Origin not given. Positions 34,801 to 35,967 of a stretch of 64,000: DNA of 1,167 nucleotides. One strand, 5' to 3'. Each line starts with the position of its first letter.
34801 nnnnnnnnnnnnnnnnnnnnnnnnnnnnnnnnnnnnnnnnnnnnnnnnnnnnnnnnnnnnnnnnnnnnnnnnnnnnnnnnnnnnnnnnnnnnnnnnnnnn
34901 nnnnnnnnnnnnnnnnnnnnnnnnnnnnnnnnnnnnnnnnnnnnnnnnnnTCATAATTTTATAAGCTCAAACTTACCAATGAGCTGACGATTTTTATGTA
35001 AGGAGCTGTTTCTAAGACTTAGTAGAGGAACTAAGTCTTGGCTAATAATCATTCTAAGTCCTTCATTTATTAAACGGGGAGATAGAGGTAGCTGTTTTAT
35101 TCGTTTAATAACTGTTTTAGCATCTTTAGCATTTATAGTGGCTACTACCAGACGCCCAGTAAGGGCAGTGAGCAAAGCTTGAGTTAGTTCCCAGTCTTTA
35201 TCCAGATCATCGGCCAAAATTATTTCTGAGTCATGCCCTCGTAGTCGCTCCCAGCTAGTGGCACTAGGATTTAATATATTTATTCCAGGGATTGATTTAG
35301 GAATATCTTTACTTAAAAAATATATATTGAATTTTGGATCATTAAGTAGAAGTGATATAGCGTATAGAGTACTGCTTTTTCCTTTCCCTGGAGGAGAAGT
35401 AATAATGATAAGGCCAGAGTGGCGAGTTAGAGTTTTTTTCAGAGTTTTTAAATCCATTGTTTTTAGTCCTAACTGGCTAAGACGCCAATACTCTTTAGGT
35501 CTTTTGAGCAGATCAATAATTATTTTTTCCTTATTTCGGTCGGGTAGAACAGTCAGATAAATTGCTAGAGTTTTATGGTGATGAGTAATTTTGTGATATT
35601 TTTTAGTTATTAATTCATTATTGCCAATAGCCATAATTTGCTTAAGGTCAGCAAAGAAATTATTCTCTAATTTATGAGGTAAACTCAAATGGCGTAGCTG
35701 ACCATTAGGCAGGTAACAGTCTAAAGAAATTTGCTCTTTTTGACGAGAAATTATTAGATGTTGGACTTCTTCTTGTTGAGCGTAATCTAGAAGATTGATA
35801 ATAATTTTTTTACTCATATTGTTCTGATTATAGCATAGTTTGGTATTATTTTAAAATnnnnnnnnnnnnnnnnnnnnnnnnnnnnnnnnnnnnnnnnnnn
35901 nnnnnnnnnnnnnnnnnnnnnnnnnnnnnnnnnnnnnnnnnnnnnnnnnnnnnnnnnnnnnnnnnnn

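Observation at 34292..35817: Catalytically degenerate GspE/PilB-like ATPase translationally coupled to a GT2 glycosyltransferase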

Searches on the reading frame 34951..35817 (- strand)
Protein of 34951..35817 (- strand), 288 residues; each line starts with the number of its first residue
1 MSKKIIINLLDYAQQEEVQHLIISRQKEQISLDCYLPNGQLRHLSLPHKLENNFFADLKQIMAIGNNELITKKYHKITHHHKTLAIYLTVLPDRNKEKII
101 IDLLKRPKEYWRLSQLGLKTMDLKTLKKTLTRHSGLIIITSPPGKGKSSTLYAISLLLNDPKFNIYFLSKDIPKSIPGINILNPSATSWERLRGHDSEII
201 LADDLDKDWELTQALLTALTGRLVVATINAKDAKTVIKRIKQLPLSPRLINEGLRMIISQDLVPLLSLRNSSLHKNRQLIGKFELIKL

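Call 3: search_protein_families(library=pfam, proteins=[window:34951-35817:-], max_evalue=0.1)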
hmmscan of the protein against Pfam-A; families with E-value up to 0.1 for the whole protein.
window:34951-35817:- (288 aa): 5 families
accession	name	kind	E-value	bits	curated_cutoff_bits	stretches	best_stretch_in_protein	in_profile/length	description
PF00437.27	T2SSE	-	3e-20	72.7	24.9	1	64-271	72-286/370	Type II/IV secretion system protein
PF20720.3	nSTAND3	-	0.0019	18.3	27.2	1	122-172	6-54/155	Novel STAND NTPase 3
PF07726.17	AAA_3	-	0.0034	17.7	27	1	137-226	2-93/131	ATPase family associated with various cellular activities (AAA)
PF25199.1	nSTAND_NTPase5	-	0.0035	17.6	34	1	132-221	39-121/145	Novel STAND NTPase 5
PF13191.12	AAA_16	-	0.088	13.7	32.6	0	126-221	16-103/167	AAA ATPase domain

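Call 4: search_protein_families(library=ncbifam, proteins=[window:34951-35817:-], max_evalue=0.1)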
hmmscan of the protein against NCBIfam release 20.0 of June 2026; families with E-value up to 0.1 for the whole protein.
window:34951-35817:- (288 aa): 6 families
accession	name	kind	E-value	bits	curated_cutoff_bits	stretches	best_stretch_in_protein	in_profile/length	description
TIGR02533.1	type_II_gspE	equivalog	2.7e-23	82.4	630.25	1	76-267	185-383/486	type II secretion system ATPase GspE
NF007755.0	PRK10436.1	equivalog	3.8e-22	78.6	617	1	64-267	149-359/465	type II secretion system protein GspE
NF041000.1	ATPase_ComGA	equivalog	3.2e-20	72.2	300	2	8-155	2-149/267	competence type IV pilus ATPase ComGA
TIGR02538.1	type_IV_pilB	equivalog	1.2e-18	67.1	675.65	1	46-263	225-452/564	type IV-A pilus assembly ATPase PilB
NF053534.1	T4PilAsmATPsTfpB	equivalog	5.4e-15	54.8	850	1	80-267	282-476/584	type IV pilus assembly ATPase TfpB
TIGR01420.1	pilT_fam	subfamily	1.9e-10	40.5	319.1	2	108-159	100-147/343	PilT/PilU family type 4a pilus ATPase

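Call 5: search_solved_structures(query=window:34951-35817:-, max_evalue=0.001, show_alignments=3)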
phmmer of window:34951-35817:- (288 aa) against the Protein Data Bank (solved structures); distinct sequences matched with E-value up to 0.001: 19.
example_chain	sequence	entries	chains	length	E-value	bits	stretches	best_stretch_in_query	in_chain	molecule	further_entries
5it5_F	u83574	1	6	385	1.7e-16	63.7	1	86-263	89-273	ATP binding motif-containing protein PilF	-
5oiu_A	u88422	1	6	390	1.7e-16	63.6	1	86-263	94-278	Type IV pilus assembly protein PilF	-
6ejf_A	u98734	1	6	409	1.9e-16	63.5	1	86-263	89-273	Type IV pilus assembly protein PilF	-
6f8l_G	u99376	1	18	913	6.7e-16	61.7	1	86-263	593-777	Type IV pilus assembly protein PilF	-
1p9r_A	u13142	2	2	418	1.3e-15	60.8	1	81-266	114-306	General secretion pathway protein E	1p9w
4pht_A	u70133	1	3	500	2e-15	60.2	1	84-266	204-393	General secretory pathway protein E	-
4kss_A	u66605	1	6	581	2.8e-15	59.7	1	81-266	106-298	Type II secretion system protein E, hemolysin-coregulated protein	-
4ksr_A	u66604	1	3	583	2.9e-15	59.6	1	81-266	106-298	Type II secretion system protein E, Hemolysin-coregulated protein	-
3jc8_Ba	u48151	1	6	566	7.9e-15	58.2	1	81-263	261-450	Type IV-A pilus assembly ATPase PilB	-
5zfr_A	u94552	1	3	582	2.3e-13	53.4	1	87-263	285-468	Type IV pilus biogenesis ATPase PilB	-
6olj_C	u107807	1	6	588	1.4e-12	50.8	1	87-263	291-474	Type IV pilus biogenesis ATPase PilB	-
5tsg_B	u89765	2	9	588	1.4e-12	50.8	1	87-263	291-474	Type IV pilus biogenesis ATPase PilB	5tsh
3jvu_A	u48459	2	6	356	2.8e-06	30.1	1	127-266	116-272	Twitching mobility protein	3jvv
5fl3_A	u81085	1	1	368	5e-06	29.3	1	126-269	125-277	PILI RETRACTION PROTEIN PILT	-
5zfq_A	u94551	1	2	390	6.4e-05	25.7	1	126-243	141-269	Twitching motility pilus retraction protein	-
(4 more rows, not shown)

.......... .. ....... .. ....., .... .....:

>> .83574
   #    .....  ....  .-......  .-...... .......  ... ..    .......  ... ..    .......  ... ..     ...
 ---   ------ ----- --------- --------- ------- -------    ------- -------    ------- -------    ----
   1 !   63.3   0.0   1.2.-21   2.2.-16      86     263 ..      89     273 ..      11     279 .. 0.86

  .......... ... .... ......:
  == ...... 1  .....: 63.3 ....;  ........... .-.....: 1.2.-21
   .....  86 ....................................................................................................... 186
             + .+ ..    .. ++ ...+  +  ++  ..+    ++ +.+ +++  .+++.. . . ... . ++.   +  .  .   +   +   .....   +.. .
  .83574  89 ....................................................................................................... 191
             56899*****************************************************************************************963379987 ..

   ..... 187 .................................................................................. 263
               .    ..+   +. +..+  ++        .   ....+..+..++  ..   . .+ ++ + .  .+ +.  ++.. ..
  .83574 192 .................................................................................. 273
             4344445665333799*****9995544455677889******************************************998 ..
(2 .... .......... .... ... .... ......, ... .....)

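Call 7: find_homologous_proteins(query=window:34951-35817:-, max_evalue=0.001)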
Query window:34951-35817:- (288 aa): 16 proteins with E <= 0.001 among 1998 candidates.
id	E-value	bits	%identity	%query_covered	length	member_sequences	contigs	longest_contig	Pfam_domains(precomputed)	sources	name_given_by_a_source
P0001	8.1e-182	621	100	100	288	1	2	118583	PF00437.27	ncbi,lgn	-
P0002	5.3e-99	349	56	100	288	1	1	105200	PF00437.27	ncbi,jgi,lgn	ncbi:MAG: ATPase, T2SS/T4P/T4SS family [Patescibacteria group bacterium]|jgi:type IV pilus assembly 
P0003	7.3e-98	345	55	100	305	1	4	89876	PF00437.27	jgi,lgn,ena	-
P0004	1.7e-88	315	54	100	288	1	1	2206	PF00437.27,PF25199.2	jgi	jgi:type IV pilus assembly protein PilB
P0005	5.3e-84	300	53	100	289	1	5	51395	PF00437.27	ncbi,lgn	-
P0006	3.3e-79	284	51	100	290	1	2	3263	PF00437.27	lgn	-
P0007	8.5e-74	266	47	100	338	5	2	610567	PF00437.27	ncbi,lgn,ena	-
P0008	2.1e-67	245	46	100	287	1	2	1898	PF00437.27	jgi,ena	-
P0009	5.8e-63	231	44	99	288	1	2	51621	PF00437.27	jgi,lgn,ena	jgi:type IV pilus assembly protein PilB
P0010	1.7e-56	210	42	100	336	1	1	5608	PF00437.27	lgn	-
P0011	6.1e-13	67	28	63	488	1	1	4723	PF00437.27,PF22341.2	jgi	-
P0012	1.4e-12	66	29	63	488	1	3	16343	PF00437.27,PF22341.2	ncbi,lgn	-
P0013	1.7e-12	65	29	65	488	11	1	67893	PF00437.27,PF22341.2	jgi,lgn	jgi:general secretion pathway protein E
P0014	2.0e-12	65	28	64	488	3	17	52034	PF00437.27,PF22341.2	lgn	-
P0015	4.1e-12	64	26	64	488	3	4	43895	PF00437.27,PF22341.2,PF25199.2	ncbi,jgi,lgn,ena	jgi:general secretion pathway protein E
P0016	1.8e-11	62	28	65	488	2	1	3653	PF00437.27,PF22341.2,PF13401.13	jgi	-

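Call 9: find_encoding_contigs(protein=P0002, flank=6000, max_places=2)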
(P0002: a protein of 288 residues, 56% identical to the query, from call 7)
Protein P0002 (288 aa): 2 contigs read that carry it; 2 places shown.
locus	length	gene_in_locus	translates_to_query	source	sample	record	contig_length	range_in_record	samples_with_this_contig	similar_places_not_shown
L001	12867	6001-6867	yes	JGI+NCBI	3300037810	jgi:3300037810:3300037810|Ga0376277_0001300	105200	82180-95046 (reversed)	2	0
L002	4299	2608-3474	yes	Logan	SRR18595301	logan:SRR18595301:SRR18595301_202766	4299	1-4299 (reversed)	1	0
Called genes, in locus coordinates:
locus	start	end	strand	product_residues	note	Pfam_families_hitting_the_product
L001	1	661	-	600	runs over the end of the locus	PF00664:ABC_membrane, PF00005:ABC_tran, PF02463:SMC_N (faint)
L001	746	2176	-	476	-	PF01225:Mur_ligase, PF08245:Mur_ligase_M, PF02875:Mur_ligase_C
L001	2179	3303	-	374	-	PF03033:Glyco_transf_28, PF04101:Glyco_tran_28_C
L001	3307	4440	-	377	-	PF01098:FTSW_RODA_SPOVE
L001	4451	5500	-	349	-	PF00953:Glycos_transf_4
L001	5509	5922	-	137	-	-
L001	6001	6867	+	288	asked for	PF00437:T2SSE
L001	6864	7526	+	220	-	PF00535:Glycos_transf_2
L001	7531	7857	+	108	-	PF10066:DUF2304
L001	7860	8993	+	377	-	PF20706:GT4-conflict, PF00534:Glycos_transf_1, PF13692:Glyco_trans_1_4, PF13524:Glyco_trans_1_2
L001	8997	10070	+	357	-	PF13439:Glyco_transf_4, PF13579:Glyco_trans_4_4, PF00534:Glycos_transf_1, PF13692:Glyco_trans_1_4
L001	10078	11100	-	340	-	PF01073:3Beta_HSD, PF01370:Epimerase, PF07993:NAD_binding_4 (faint), PF16363:GDP_Man_Dehyd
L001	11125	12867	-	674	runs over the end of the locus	PF00082:Peptidase_S8, PF01839:FG-GAP (faint), PF25292:Beta-prop_CGLA (faint), PF13517:FG-GAP_3 (weak)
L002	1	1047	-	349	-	?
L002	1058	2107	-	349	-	PF00953:Glycos_transf_4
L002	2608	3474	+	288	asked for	PF00437:T2SSE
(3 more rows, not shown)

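Call 10: find_encoding_contigs(protein=P0007, flank=6000, max_places=2)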
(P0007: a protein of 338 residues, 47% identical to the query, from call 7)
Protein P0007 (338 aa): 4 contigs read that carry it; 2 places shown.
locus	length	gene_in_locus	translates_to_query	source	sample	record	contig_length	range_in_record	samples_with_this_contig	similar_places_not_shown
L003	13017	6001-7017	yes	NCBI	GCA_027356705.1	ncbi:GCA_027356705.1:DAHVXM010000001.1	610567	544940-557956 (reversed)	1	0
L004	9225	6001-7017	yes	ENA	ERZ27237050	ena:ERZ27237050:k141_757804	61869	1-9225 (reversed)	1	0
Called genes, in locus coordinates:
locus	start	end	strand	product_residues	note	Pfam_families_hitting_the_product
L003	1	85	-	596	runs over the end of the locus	PF00664:ABC_membrane, PF00005:ABC_tran, PF02463:SMC_N (faint)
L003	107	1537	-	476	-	PF01225:Mur_ligase, PF08245:Mur_ligase_M, PF02875:Mur_ligase_C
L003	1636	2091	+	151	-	-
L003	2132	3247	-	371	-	PF03033:Glyco_transf_28, PF04101:Glyco_tran_28_C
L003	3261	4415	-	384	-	PF01098:FTSW_RODA_SPOVE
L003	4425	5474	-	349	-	PF00953:Glycos_transf_4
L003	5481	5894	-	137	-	-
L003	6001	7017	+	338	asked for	PF00437:T2SSE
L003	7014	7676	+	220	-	PF00535:Glycos_transf_2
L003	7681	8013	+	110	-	PF10066:DUF2304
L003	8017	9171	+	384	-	PF20706:GT4-conflict, PF00534:Glycos_transf_1, PF13692:Glyco_trans_1_4, PF13524:Glyco_trans_1_2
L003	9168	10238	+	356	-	PF13439:Glyco_transf_4, PF13579:Glyco_trans_4_4, PF00534:Glycos_transf_1, PF13692:Glyco_trans_1_4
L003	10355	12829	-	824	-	-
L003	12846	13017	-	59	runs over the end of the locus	-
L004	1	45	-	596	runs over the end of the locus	PF00664:ABC_membrane, PF00005:ABC_tran, PF02463:SMC_N (faint)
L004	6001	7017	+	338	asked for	PF00437:T2SSE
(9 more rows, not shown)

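Call 15: find_related_loci(query=A1, collection=genome_contigs, flank=8000)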
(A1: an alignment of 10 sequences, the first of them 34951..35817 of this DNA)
Query A1 (288 aa) in genome_contigs; peptide patterns used: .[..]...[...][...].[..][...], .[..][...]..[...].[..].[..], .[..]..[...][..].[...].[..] (x = any residue, [..] = any of these).
396 stretches matched a pattern; 101 encode a relative of the query (tblastn E <= 1e-3); the best 80 are kept; 80 distinct loci.
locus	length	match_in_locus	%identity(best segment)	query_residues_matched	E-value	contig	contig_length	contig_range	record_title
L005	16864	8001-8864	56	1-288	4e-107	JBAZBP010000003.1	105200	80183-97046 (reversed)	MAG: Patescibacteria group bacterium isolate SO_2017_GW1_115 NODE_1300_length_105200_cov_1.966385_OW334_2017, whole geno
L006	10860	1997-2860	47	1-288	2e-78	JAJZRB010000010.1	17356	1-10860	MAG: bacterium isolate SKS1.bin72 NODE_5865_length_17356_cov_4.662720, whole genome shotgun sequence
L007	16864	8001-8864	45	1-288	3e-68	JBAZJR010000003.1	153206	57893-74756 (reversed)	MAG: Patescibacteria group bacterium isolate SO_2017_LW4_124 scaffold_340_c1_LW137-91_2017, whole genome shotgun sequenc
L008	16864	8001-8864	43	1-288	3e-67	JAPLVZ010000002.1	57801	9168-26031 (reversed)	MAG: Candidatus Falkowbacteria bacterium isolate LacPavin_0419_WC90_MAG_43_11 LacPavin_0419_WC90_scaffold_7644, whole ge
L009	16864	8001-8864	41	1-288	1e-64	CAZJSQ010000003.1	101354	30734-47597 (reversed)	MAG TPA_asm: uncultured Gammaproteobacteria bacterium isolate SRP178699_co1_232 genome assembly, contig: NODE_119_length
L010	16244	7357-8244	41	1-288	4e-63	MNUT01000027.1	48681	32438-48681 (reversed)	MAG: Candidatus Falkowbacteria bacterium CG1_02_37_21 cg1_0.2_scaffold_356_c, whole genome shotgun sequence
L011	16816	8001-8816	32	1-286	7e-34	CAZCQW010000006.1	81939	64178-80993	MAG TPA_asm: uncultured Gammaproteobacteria bacterium isolate SRP285395_co1_539 genome assembly, contig: NODE_311_length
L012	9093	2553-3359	31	4-263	4e-27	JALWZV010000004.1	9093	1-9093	MAG: Candidatus Roizmanbacteria bacterium isolate T2_metabat1_scaf2bin.165 T2_NODE_10930_length_9093_cov_1.806045, whole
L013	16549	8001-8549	37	88-263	1e-24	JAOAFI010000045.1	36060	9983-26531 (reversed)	MAG: Patescibacteria group bacterium isolate SKW283 k141_1008596, whole genome shotgun sequence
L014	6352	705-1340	30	77-279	7e-23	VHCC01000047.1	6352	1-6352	MAG: Candidatus Pelagibacterales bacterium isolate K_Offshore_40m_m1_069 K_Offshore_40m_m1_069_Ga0194133_10021588, whole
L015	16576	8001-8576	30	77-263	3e-22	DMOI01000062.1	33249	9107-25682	MAG TPA_asm: Clostridiales bacterium isolate UBA12072 contig_4966, whole genome shotgun sequence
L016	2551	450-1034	33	76-263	3e-22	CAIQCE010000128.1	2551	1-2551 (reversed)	MAG: uncultured Gammaproteobacteria bacterium isolate AlinenLipids_bin-6487 genome assembly, contig: bin-6487:128/362, w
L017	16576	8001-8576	30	77-263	6e-22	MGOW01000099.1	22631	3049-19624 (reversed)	MAG: Clostridiales bacterium GWE2_32_10 gwe2_scaffold_877, whole genome shotgun sequence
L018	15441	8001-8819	27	4-267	2e-20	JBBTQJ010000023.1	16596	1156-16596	MAG: Patescibacteria group bacterium isolate H43-bin145_1 H43_bin145_1_000000000023, whole genome shotgun sequence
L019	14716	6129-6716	27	79-267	2e-20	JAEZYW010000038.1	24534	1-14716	MAG: Bacillota bacterium isolate OH_PFB_251 k127_549977, whole genome shotgun sequence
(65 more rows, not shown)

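Call 21: predict_structure(alignment_id=A1)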
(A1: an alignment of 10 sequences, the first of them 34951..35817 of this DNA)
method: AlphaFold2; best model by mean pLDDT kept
length: 288 residues; sequences in the alignment: 10
mean_pLDDT: 81.1   pTM: 0.62
mean pLDDT of the five models: 81.1, 80.8, 79.7, 78.9, 75.0
residues with pLDDT >= 90: 75; 70-90: 166; 50-70: 33; < 50: 14
segments of 3 or more residues with pLDDT < 50: 267-276
pLDDT, mean of each block of 10 residues (from residue 1): 78 81 85 85 83 86 84 75 76 82 63 78 89 91 82 85 83 65 87 82 92 93 94 92 90 91 55 48 75
secondary structure, 60 per line:
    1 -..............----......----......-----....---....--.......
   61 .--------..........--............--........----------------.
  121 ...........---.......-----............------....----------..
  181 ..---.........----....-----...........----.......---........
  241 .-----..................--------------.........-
elements in order: H2-15 E20-25 E30-35 E41-44 H48-51 H54-61 E70-79 E82-93 E96-103 H120-131 E135-141 H147-158 E165-168 E179-182 H186-194 E199-202 H208-218 E223-229 H233-241 H247-253 E254-264 E279-287

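Call 22: search_protein_representatives(alignment_id=A1)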
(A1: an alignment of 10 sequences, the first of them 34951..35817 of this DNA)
Query: 10 sequences, 288 profile positions. Proteins with E-value up to 0.001 (for the whole library): 22819; up to 1e-10: 11682; up to 1e-30: 141. The best 150 are listed.
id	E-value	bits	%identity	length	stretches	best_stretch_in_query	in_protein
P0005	7.0e-124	428.9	-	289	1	2-288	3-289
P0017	3.9e-109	380.5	-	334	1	1-288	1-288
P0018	7.0e-105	366.6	-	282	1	1-285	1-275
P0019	5.7e-104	363.6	-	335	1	1-288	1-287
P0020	3.0e-101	354.7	-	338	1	1-288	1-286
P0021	2.2e-99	348.5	-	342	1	1-288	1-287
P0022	1.5e-98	345.8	-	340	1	1-288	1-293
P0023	1.0e-97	343.1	-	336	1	1-287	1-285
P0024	2.1e-96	338.8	-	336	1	1-288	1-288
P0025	9.4e-95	333.3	-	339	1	1-288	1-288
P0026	2.3e-92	325.5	-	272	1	1-270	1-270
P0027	3.5e-92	324.9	-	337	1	1-288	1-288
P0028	7.2e-92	323.9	-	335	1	1-288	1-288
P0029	1.9e-89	315.9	-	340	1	1-287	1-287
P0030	6.9e-89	314.1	-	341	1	1-286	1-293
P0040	7.4e-79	281.2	-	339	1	1-286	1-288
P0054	4.2e-61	222.9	-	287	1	1-286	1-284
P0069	1.6e-47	178.4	-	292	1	1-286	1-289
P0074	1.1e-45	172.3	-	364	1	1-266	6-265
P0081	1.4e-42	162.1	-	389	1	1-271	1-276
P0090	5.5e-39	150.3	-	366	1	1-264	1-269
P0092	2.1e-36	141.9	-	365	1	1-265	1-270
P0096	2.9e-35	138.1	-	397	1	5-264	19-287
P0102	8.9e-34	133.2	-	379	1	1-284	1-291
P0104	1.6e-33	132.4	-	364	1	1-264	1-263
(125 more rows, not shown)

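Call 27: find_encoding_contigs(protein=P0040, flank=6000, max_places=1)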
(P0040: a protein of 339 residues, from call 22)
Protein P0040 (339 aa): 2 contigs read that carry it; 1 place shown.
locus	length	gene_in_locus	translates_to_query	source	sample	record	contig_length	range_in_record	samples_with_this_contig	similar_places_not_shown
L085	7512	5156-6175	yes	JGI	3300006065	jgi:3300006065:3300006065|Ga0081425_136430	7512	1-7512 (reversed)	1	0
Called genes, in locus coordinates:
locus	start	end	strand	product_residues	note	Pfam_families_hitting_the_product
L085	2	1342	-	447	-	?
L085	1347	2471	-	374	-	PF03033:Glyco_transf_28, PF04101:Glyco_tran_28_C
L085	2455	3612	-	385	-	PF01098:FTSW_RODA_SPOVE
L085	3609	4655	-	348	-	PF10555:MraY_sig1 (faint), PF00953:Glycos_transf_4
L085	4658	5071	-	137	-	-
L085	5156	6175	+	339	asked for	PF00437:T2SSE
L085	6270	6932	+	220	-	PF00535:Glycos_transf_2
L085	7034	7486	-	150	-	-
